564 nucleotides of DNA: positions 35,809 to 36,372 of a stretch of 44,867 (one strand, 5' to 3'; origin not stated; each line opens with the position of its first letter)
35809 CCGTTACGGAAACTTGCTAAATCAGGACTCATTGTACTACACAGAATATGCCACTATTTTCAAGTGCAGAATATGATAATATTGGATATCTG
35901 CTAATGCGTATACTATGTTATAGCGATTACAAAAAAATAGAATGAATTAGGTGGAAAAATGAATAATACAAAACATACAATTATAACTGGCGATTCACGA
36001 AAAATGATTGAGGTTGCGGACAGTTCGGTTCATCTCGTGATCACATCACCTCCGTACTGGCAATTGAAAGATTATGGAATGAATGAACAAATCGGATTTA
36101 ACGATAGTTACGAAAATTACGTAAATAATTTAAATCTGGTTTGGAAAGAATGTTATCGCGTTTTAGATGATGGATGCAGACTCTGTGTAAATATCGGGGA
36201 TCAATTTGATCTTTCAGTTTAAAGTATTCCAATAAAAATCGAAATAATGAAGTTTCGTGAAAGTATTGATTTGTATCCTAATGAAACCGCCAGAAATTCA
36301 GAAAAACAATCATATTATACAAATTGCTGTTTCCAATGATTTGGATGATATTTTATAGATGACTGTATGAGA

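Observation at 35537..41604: Decayed chromosomal integron whose cassettes carry restriction/defence genes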

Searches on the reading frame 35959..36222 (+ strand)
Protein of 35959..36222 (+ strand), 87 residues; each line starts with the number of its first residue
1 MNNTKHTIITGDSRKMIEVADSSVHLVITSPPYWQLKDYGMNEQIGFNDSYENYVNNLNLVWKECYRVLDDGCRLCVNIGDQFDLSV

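Call 9: search_protein_families(library=pfam, max_evalue=0.1, proteins=[window:35959-36222:+])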
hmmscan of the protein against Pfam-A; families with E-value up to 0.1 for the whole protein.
window:35959-36222:+ (87 aa): 1 family
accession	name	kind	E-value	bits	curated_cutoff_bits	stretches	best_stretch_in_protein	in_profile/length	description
PF01555.25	N6_N4_Mtase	-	1.9e-12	48.1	26.7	1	24-83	1-57/221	DNA methylase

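Call 10: search_protein_families(library=ncbifam, max_evalue=0.1, proteins=[window:35959-36222:+])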
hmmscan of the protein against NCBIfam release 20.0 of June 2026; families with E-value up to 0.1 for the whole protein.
window:35959-36222:+ (87 aa): 2 families
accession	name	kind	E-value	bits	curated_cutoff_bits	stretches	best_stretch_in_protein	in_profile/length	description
NF008572.0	PRK11524.1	equivalog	1.2e-06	27.9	292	1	2-73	11-80/294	adenine-specific DNA-methyltransferase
NF040721.1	Trm14_Arch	equivalog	0.052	12.6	280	1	5-64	272-326/370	tRNA (guanine(6)-N2)-methyltransferase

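Call 66: search_protein_families(library=padloc, max_evalue=0.01, proteins=[window:35959-36222:+])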
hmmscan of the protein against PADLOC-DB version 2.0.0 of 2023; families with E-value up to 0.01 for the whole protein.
window:35959-36222:+ (87 aa): 31 families (the best 25 are shown)
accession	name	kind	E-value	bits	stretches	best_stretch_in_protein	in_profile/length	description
PDLC03259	MTase_II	-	2.7e-41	139.8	1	4-84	2-82/423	Type II methyltransferase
PDLC03387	MTase_II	-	8.7e-22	75.6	1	4-83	10-90/289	Type II methyltransferase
PDLC03353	MTase_II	-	5.2e-20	70.1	1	3-81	7-83/260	Type II methyltransferase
PDLC03350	MTase_II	-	1.3e-18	65.4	1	3-81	54-127/312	Type II methyltransferase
PDLC03316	MTase_II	-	1.4e-16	58.5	1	3-83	35-114/390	Type II methyltransferase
PDLC03336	MTase_II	-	7.6e-16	56.2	1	8-83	31-107/421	Type II methyltransferase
PDLC03252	MTase_II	-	3e-15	54.4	1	5-83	90-169/365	Type II methyltransferase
PDLC03283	MTase_II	-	1.5e-14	52.1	1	3-81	2-92/352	Type II methyltransferase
PDLC03303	MTase_II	-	1.3e-12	45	1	7-83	5-82/668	Type II methyltransferase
PDLC03299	MTase_II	-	1.6e-10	38.9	1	2-78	11-86/296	Type II methyltransferase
PDLC03260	MTase_II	-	1e-09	35.8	1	5-82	9-82/349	Type II methyltransferase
PDLC03246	MTase_II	-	1.7e-08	32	1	16-79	124-182/376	Type II methyltransferase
PDLC03276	MTase_II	-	4.6e-08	30.7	1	5-80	143-213/404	Type II methyltransferase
PDLC03236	MTase_II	-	1e-06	25.4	1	6-84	650-723/912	Type II methyltransferase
PDLC03265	MTase_II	-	1.1e-06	26.3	1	3-73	22-92/333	Type II methyltransferase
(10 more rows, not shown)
